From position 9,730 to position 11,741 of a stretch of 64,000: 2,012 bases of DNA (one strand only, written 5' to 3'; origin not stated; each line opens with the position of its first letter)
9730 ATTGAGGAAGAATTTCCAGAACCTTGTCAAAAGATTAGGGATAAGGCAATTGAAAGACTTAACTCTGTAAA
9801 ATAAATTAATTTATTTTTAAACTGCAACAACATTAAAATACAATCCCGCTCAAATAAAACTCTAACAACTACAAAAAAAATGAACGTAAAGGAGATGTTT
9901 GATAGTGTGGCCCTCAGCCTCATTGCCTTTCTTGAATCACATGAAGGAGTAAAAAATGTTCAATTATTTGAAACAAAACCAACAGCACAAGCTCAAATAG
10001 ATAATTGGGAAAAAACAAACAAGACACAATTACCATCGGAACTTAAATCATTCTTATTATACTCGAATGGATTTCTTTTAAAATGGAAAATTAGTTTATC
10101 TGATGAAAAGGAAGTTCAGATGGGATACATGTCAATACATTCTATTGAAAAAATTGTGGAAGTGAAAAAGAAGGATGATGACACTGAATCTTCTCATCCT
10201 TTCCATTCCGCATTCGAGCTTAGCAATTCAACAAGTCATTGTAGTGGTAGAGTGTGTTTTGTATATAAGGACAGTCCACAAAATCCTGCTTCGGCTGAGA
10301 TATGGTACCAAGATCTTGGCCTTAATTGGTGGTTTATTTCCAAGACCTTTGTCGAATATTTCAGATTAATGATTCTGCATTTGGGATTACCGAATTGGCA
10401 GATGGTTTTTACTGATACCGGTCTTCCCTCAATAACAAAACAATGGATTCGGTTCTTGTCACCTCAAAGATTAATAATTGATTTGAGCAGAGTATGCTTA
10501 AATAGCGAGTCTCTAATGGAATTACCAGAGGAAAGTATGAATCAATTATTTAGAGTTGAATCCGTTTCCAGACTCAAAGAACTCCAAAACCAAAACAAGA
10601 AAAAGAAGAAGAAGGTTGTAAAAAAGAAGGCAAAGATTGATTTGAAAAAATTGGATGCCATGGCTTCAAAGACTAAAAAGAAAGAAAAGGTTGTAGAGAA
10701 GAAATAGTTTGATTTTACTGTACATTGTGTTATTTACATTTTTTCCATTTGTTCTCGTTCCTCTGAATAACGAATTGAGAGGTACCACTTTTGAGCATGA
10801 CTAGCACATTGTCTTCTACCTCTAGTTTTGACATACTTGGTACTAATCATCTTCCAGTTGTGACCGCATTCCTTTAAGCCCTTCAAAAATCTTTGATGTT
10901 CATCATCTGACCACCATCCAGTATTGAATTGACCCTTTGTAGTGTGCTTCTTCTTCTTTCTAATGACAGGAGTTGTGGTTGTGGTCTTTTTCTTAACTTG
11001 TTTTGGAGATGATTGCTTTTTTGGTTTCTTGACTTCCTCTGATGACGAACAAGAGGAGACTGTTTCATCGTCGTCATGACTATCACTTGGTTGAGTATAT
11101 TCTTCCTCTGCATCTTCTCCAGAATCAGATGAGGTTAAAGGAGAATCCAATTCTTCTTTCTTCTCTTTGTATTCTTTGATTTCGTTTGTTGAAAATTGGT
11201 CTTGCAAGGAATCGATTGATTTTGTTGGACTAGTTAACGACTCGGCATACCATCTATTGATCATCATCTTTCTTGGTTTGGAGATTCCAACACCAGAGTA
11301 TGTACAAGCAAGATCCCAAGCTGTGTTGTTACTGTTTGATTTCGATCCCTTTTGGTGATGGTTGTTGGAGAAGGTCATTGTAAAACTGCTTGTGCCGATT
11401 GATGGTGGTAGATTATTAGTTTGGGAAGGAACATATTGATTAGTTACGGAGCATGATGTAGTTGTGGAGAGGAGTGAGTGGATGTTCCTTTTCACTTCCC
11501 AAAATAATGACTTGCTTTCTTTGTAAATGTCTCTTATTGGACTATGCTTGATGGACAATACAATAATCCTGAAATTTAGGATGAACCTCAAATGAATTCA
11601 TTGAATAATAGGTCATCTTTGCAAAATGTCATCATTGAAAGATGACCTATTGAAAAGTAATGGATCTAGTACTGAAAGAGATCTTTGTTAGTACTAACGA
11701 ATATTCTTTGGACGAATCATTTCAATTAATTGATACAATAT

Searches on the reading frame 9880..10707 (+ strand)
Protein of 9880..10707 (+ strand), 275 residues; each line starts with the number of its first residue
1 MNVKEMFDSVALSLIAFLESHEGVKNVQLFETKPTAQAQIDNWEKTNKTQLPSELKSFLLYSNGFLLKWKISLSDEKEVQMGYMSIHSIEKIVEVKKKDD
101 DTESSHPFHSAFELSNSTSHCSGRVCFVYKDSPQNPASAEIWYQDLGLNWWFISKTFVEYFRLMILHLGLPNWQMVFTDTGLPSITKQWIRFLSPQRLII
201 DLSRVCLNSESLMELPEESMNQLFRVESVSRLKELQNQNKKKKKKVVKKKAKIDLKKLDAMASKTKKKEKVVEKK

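Call 19: search_protein_families(library=pfam, proteins=[window:9880-10707:+], max_evalue=0.001)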
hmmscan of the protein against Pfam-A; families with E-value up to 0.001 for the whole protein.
window:9880-10707:+ (275 aa): 1 family
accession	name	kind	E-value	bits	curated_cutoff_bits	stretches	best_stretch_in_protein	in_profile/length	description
PF09346.15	SMI1_KNR4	-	2.3e-06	28.6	25.4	1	35-161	2-123/125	SMI1 / KNR4 family (SUKH-1)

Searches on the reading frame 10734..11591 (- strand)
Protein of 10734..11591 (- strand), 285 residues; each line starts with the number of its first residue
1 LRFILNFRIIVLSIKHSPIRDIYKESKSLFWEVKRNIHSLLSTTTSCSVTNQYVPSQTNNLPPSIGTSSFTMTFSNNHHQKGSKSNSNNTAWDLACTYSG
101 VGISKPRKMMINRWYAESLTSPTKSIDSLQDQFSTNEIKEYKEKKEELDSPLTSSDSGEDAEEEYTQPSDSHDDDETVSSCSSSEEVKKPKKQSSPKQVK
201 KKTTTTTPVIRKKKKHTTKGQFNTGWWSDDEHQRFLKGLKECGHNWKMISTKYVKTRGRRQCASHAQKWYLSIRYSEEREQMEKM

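Call 19: search_protein_families(library=pfam, proteins=[window:10734-11591:-], max_evalue=0.001)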
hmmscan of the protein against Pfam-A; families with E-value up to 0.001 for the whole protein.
window:10734-11591:- (285 aa): 1 family
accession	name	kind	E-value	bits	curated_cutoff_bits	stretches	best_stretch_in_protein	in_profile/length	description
PF00249.37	Myb_DNA-binding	-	3.6e-08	33.9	24.4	1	227-269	4-45/46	Myb-like DNA-binding domain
